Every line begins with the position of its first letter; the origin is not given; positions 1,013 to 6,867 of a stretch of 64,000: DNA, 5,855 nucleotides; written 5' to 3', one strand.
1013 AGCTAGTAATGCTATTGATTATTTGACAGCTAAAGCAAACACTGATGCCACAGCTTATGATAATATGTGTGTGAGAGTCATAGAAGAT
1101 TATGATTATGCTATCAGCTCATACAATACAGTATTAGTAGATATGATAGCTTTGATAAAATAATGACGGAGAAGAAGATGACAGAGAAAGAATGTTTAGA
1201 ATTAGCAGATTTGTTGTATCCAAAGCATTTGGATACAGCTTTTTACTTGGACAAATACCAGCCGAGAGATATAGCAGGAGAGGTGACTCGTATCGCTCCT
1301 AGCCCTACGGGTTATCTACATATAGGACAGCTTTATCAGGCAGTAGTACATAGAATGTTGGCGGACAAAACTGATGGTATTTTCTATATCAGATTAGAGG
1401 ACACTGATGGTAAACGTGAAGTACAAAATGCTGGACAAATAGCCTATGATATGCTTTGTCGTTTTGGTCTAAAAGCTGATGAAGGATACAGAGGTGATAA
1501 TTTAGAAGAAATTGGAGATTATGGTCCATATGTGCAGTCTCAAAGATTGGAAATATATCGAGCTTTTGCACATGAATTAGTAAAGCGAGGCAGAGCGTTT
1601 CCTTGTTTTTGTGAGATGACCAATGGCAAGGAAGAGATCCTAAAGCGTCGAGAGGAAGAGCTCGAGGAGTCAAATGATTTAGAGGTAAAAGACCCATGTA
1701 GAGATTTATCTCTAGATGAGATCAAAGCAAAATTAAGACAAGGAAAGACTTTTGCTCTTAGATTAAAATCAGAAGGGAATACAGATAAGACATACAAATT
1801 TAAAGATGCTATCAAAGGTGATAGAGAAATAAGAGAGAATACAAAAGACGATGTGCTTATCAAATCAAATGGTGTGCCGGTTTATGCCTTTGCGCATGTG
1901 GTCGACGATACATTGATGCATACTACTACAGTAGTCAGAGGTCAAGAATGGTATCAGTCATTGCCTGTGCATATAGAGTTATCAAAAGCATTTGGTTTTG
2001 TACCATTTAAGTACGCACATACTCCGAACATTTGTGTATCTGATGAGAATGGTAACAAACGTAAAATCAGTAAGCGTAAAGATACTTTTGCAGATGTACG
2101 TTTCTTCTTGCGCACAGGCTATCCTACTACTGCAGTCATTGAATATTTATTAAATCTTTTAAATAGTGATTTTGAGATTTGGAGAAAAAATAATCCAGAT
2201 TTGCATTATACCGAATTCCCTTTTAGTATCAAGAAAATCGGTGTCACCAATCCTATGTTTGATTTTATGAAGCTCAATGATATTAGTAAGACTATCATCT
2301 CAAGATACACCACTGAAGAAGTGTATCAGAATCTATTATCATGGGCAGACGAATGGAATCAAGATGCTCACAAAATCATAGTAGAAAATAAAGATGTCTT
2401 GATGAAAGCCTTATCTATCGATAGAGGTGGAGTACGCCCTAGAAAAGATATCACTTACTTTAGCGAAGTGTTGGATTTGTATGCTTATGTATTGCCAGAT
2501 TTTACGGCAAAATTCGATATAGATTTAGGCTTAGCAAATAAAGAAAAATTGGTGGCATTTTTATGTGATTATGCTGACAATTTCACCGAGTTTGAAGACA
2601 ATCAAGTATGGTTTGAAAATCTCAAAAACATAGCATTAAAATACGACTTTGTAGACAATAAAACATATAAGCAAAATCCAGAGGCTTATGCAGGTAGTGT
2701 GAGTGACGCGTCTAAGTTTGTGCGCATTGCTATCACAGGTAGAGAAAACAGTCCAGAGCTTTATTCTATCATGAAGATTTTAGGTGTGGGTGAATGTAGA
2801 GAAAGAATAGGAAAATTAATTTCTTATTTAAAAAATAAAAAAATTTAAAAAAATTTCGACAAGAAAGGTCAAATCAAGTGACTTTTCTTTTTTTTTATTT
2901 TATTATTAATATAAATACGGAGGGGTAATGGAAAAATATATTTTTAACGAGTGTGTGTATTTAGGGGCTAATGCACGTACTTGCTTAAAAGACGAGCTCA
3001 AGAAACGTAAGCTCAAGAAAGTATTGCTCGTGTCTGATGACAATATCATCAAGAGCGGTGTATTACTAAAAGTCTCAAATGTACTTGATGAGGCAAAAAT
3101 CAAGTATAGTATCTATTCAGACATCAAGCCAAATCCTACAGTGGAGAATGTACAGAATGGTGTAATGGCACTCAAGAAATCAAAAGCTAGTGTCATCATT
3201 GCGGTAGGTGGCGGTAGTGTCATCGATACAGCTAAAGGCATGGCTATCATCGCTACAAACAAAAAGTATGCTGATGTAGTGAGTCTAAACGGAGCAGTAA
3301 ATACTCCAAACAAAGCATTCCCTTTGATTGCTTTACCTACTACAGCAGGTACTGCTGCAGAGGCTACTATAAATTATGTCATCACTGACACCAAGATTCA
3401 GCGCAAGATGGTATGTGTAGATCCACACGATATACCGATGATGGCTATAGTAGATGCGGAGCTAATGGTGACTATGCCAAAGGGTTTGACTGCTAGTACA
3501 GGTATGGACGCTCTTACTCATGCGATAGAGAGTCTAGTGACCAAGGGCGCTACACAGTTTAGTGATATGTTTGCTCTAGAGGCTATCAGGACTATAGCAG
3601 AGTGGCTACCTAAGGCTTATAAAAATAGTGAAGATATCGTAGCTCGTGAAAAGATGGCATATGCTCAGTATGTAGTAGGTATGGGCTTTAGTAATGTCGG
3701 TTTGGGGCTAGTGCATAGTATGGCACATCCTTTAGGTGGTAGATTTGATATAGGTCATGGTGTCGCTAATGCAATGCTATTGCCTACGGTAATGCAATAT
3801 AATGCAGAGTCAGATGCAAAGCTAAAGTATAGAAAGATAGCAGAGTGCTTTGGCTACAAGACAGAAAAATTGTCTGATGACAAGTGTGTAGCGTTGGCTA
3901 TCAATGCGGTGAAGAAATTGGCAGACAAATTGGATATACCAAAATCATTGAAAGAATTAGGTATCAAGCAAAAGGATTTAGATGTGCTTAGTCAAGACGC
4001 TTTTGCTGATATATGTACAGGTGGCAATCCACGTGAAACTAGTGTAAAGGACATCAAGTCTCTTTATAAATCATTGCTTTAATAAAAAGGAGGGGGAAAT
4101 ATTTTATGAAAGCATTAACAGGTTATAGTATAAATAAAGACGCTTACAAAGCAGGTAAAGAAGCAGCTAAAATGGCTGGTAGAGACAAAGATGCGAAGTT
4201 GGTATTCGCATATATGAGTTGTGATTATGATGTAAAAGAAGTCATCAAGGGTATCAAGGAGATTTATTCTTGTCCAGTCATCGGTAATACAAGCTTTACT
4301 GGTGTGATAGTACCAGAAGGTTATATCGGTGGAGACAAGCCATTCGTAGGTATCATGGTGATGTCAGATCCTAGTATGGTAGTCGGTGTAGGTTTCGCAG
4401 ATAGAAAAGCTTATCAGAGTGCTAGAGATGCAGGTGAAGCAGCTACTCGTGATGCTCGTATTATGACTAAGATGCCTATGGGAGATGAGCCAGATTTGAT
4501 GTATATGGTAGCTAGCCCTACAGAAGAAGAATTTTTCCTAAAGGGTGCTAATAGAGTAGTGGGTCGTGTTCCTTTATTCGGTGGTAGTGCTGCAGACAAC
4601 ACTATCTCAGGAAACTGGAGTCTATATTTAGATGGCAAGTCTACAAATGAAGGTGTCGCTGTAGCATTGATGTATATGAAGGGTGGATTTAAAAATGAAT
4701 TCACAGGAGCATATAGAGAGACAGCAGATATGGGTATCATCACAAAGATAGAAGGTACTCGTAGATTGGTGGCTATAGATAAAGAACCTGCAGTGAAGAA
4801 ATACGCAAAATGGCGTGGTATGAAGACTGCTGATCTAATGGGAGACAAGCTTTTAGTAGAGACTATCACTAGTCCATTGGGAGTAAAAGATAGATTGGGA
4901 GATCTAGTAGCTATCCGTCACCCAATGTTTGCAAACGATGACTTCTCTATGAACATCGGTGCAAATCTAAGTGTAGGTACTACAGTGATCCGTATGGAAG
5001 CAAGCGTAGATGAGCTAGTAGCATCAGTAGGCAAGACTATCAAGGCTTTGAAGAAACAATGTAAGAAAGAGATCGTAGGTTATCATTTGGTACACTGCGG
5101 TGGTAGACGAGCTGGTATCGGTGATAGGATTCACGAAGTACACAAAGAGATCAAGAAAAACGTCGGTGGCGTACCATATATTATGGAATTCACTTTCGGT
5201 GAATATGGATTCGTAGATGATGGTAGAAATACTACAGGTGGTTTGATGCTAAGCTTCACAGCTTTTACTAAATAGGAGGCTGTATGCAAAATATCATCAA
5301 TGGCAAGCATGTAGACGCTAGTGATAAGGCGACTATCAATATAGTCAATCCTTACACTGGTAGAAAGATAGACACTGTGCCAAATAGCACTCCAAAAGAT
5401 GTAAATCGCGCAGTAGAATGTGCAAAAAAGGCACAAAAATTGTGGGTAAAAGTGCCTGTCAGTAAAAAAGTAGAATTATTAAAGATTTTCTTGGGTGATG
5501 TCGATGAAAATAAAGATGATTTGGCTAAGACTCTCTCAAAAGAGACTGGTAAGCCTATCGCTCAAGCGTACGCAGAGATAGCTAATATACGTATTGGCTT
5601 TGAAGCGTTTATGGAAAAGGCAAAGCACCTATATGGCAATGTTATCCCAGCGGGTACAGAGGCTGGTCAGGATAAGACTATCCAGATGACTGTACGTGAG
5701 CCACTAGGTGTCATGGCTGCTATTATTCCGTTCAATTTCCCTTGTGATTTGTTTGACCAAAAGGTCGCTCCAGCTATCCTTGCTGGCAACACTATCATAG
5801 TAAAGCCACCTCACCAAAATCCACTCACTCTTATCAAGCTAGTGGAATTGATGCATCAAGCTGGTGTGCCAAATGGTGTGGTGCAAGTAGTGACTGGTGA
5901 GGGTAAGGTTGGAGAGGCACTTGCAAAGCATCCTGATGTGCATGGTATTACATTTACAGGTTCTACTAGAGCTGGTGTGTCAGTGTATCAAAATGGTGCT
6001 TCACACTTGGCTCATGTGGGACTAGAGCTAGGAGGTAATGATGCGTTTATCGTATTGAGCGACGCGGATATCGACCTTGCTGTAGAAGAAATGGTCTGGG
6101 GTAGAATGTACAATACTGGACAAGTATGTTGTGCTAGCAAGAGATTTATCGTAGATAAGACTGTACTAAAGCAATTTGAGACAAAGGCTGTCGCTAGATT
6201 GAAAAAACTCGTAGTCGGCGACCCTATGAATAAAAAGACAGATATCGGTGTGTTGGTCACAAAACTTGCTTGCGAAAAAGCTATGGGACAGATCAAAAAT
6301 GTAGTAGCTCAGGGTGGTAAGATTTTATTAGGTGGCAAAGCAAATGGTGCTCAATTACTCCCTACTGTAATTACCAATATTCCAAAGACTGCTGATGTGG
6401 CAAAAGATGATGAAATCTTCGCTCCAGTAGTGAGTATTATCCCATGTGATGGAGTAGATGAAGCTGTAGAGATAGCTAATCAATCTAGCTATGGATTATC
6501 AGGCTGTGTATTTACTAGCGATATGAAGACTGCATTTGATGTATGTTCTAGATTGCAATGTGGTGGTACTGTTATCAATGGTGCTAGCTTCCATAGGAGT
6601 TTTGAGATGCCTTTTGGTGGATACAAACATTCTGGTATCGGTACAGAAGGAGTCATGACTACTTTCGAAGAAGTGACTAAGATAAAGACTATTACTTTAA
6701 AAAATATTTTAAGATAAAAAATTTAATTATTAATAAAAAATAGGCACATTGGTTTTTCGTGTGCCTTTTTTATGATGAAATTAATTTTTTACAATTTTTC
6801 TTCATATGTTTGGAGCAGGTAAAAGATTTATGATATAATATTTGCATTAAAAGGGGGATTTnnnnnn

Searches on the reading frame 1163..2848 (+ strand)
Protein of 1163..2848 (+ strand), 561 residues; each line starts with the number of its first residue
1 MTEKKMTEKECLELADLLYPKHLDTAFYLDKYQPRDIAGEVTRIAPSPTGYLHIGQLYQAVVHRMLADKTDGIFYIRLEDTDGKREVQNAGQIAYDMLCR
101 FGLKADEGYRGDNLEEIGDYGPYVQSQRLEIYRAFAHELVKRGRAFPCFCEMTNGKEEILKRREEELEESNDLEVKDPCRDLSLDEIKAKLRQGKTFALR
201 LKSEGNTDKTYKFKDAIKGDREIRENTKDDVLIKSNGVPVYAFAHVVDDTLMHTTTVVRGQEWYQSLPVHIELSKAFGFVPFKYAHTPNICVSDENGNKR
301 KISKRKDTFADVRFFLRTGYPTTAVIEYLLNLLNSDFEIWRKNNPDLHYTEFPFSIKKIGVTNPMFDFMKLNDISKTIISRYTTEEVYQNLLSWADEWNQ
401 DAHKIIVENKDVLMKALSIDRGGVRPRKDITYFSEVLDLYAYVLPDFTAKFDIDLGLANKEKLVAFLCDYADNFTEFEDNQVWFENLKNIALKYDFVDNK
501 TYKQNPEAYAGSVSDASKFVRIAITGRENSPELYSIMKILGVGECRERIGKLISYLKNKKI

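Call 20: search_protein_families(library=pfam, proteins=[window:1163-2848:+], max_evalue=0.001)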
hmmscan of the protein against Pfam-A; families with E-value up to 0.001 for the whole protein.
window:1163-2848:+ (561 aa): 2 families
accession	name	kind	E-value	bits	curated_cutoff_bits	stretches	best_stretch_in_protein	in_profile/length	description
PF00749.27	tRNA-synt_1c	-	2.2e-59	201.4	23.4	1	41-331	3-274/314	tRNA synthetases class I (E and Q), catalytic domain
PF19269.4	Anticodon_2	-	1.4e-06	29.2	23.6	1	518-552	106-140/141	Anticodon binding domain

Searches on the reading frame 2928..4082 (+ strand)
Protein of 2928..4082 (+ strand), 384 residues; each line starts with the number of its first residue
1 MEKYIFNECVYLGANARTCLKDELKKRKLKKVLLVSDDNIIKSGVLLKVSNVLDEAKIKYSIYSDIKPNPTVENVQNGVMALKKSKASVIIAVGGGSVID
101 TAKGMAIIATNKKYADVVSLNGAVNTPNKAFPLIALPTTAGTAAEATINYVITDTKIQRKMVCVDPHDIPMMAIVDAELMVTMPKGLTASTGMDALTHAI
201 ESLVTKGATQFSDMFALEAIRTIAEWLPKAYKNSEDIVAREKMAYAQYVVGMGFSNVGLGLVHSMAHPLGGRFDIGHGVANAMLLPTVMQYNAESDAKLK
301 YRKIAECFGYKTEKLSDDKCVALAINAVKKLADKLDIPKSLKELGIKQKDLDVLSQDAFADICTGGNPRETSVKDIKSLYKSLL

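Call 20: search_protein_families(library=pfam, proteins=[window:2928-4082:+], max_evalue=0.001)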
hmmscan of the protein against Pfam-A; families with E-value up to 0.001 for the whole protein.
window:2928-4082:+ (384 aa): 3 families
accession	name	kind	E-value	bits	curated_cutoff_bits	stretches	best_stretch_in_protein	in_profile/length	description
PF25137.1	ADH_Fe_C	-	1.9e-63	214.1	27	1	188-383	1-193/194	Fe-containing alcohol dehydrogenase family, C-terminal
PF00465.25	Fe-ADH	-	2.3e-46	157.9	31.3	1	10-176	4-167/168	Iron-containing alcohol dehydrogenase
PF13685.12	Fe-ADH_2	-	8e-13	49.1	28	1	13-107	3-95/149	Iron-containing alcohol dehydrogenase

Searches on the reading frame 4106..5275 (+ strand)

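Call 20: search_protein_families(library=pfam, proteins=[window:4106-5275:+], max_evalue=0.001)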
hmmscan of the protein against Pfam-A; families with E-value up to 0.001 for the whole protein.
window:4106-5275:+ (389 aa): 2 families
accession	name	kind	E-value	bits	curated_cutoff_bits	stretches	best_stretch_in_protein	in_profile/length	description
PF08495.15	FIST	-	2.2e-23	83.6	23.2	1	31-226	1-188/189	FIST N domain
PF10442.14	FIST_C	-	1.1e-17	64.8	28.5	1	229-368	1-130/131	FIST C domain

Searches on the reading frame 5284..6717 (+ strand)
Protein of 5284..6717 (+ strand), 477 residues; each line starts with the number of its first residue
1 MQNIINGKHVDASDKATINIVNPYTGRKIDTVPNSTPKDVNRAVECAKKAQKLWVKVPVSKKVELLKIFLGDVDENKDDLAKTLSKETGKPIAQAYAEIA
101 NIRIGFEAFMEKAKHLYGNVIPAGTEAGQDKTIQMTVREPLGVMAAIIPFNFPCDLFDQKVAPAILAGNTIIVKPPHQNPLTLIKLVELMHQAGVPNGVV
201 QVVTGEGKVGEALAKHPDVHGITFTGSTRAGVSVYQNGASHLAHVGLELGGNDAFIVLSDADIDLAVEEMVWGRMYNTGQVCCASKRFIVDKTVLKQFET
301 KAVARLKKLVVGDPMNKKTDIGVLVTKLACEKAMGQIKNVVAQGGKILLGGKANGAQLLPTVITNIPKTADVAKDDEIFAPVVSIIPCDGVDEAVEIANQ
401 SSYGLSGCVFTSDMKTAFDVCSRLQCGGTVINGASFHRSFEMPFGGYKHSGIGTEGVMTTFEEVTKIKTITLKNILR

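Call 20: search_protein_families(library=pfam, proteins=[window:5284-6717:+], max_evalue=0.001)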
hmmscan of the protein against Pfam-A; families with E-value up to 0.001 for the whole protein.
window:5284-6717:+ (477 aa): 1 family
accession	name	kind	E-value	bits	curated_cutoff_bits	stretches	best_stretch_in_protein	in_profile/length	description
PF00171.27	Aldedh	-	2.9e-144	481.5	23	1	12-470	4-461/461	Aldehyde dehydrogenase family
